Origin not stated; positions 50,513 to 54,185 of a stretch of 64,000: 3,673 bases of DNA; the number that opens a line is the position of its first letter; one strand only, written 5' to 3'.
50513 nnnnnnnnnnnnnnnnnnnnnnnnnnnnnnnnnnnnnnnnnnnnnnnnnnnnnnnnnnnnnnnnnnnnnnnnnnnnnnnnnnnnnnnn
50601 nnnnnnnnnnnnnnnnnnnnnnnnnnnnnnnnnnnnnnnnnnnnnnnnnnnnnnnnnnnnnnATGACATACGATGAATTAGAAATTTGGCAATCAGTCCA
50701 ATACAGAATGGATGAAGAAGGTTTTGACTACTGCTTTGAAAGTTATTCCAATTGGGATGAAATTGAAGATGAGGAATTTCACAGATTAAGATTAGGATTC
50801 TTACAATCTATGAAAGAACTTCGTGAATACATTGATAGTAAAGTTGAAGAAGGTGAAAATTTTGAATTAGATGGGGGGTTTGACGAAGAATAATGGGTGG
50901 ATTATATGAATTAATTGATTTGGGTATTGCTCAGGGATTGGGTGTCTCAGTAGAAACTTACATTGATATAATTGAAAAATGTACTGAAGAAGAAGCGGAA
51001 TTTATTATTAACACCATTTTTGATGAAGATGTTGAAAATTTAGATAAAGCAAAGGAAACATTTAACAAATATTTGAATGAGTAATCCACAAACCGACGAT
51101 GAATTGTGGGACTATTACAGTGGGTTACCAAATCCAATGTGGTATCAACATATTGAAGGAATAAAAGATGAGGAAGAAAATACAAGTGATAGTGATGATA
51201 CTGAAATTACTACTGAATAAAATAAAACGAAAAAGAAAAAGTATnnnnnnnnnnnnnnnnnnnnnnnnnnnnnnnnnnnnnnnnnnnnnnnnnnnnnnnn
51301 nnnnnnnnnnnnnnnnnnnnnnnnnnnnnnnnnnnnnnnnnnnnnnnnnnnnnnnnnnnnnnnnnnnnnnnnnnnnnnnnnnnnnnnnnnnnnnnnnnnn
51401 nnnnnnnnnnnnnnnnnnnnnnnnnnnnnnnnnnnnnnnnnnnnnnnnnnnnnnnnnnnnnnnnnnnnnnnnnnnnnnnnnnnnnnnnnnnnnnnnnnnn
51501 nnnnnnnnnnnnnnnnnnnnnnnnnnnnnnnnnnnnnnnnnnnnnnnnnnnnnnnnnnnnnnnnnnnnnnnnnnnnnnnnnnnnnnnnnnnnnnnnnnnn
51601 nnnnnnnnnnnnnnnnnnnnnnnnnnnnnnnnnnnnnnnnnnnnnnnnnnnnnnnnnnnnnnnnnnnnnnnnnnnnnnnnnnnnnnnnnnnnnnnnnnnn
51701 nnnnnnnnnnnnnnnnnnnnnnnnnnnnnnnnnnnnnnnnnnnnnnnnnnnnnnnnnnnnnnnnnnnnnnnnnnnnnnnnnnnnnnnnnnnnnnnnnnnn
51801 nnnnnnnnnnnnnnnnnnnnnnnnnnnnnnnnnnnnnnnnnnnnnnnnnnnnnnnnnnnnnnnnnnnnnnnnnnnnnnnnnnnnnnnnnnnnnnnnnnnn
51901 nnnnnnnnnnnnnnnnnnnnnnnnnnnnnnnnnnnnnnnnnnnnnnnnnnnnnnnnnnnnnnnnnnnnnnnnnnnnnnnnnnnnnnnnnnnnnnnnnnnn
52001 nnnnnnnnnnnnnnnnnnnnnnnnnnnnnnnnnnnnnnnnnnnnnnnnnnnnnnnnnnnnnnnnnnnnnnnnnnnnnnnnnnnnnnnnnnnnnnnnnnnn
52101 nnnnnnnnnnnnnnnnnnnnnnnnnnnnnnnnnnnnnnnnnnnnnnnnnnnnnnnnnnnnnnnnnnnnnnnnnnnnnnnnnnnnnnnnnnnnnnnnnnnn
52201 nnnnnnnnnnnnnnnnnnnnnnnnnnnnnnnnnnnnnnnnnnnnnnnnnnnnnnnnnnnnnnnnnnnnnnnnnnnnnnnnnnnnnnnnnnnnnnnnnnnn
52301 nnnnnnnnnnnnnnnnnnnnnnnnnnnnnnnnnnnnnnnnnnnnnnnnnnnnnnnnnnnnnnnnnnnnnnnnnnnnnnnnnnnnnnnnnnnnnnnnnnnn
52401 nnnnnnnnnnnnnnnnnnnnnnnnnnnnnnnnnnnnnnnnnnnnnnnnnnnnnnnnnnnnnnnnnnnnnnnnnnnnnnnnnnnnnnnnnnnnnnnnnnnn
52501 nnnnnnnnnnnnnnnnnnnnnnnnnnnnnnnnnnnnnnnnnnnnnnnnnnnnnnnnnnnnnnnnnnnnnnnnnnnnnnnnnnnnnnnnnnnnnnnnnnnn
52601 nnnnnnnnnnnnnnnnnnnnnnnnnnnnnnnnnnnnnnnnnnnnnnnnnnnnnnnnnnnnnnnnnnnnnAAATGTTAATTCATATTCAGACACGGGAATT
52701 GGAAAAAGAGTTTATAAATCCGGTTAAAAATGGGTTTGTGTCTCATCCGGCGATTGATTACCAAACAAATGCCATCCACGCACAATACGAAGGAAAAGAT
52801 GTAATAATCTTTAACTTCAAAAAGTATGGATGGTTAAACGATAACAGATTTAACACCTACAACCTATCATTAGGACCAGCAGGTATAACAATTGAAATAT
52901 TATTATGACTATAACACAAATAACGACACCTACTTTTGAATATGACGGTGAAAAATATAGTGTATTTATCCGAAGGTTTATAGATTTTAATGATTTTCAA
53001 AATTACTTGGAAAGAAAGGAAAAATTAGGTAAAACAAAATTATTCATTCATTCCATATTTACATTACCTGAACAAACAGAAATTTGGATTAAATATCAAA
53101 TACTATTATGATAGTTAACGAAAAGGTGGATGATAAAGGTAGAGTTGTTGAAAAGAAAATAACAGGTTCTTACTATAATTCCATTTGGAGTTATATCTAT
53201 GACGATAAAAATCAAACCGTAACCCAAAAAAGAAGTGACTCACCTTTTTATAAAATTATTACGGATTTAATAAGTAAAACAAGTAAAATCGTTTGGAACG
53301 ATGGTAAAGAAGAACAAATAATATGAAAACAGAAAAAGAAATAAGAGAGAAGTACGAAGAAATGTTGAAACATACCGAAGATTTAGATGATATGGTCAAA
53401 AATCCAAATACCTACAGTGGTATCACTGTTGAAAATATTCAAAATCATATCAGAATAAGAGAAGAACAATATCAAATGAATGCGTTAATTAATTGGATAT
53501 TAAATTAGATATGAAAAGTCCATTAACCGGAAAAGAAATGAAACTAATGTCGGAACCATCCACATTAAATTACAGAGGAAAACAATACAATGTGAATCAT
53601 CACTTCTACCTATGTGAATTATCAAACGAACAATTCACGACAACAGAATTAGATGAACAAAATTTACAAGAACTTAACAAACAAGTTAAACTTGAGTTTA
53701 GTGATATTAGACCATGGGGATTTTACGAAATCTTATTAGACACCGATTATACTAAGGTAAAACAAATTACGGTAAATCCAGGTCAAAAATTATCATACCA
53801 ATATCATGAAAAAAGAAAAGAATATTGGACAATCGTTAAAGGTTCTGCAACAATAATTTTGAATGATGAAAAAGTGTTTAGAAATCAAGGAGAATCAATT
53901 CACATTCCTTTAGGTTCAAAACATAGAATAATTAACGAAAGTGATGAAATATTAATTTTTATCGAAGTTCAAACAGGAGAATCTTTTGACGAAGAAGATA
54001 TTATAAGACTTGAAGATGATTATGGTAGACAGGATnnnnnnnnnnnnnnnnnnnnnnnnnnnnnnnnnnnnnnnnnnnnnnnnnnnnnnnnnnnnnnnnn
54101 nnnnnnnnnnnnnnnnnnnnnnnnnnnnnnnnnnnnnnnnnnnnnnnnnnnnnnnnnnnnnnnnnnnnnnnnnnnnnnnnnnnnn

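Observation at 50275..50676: Phage-encoded methylglyoxal synthase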

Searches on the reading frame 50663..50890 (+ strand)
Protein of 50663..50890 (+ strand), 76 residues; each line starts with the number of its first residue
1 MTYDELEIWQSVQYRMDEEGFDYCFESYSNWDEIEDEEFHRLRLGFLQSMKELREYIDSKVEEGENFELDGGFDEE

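Call 3: search_protein_families(library=pfam, proteins=[window:50663-50890:+], max_evalue=0.01)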
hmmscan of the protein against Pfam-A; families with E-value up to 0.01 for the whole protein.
window:50663-50890:+ (76 aa): 0 families

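Call 10: search_protein_families(library=phrogs, proteins=[window:50663-50890:+], max_evalue=0.001)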
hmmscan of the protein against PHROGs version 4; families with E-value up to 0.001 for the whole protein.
window:50663-50890:+ (76 aa): 1 family
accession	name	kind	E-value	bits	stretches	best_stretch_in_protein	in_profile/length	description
phrog_17752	-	unknown function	1.4e-11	45.5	1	15-59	14-58/60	-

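Call 59: search_protein_families(library=padloc, proteins=[window:50663-50890:+], max_evalue=0.001)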
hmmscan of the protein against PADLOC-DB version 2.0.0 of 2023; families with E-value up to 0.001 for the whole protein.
window:50663-50890:+ (76 aa): 0 families

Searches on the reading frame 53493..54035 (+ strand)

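Call 3: search_protein_families(library=pfam, proteins=[window:53493-54035:+], max_evalue=0.01)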
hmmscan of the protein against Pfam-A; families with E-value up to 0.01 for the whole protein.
window:53493-54035:+ (181 aa): 3 families
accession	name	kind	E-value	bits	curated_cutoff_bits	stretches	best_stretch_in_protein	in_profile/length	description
PF01050.24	MannoseP_isomer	-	5.3e-28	98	23.6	1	68-175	9-116/116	Mannose-6-phosphate isomerase C-terminal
PF07883.17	Cupin_2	-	2.8e-12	46.6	27.2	1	92-159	3-69/70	Cupin domain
PF14667.12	Polysacc_synt_C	-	1.7e-05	25.3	28.7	1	77-168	8-106/111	Polysaccharide biosynthesis C-terminal domain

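Call 10: search_protein_families(library=phrogs, proteins=[window:53493-54035:+], max_evalue=0.001)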
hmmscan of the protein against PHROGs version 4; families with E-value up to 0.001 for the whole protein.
window:53493-54035:+ (181 aa): 1 family
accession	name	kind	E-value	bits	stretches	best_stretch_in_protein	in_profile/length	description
phrog_7851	-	other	9.3e-06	26.7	1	73-163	10-105/117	cysteine dioxygenase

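Call 59: search_protein_families(library=padloc, proteins=[window:53493-54035:+], max_evalue=0.001)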
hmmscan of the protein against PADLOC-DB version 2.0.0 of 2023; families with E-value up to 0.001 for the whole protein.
window:53493-54035:+ (181 aa): 0 families
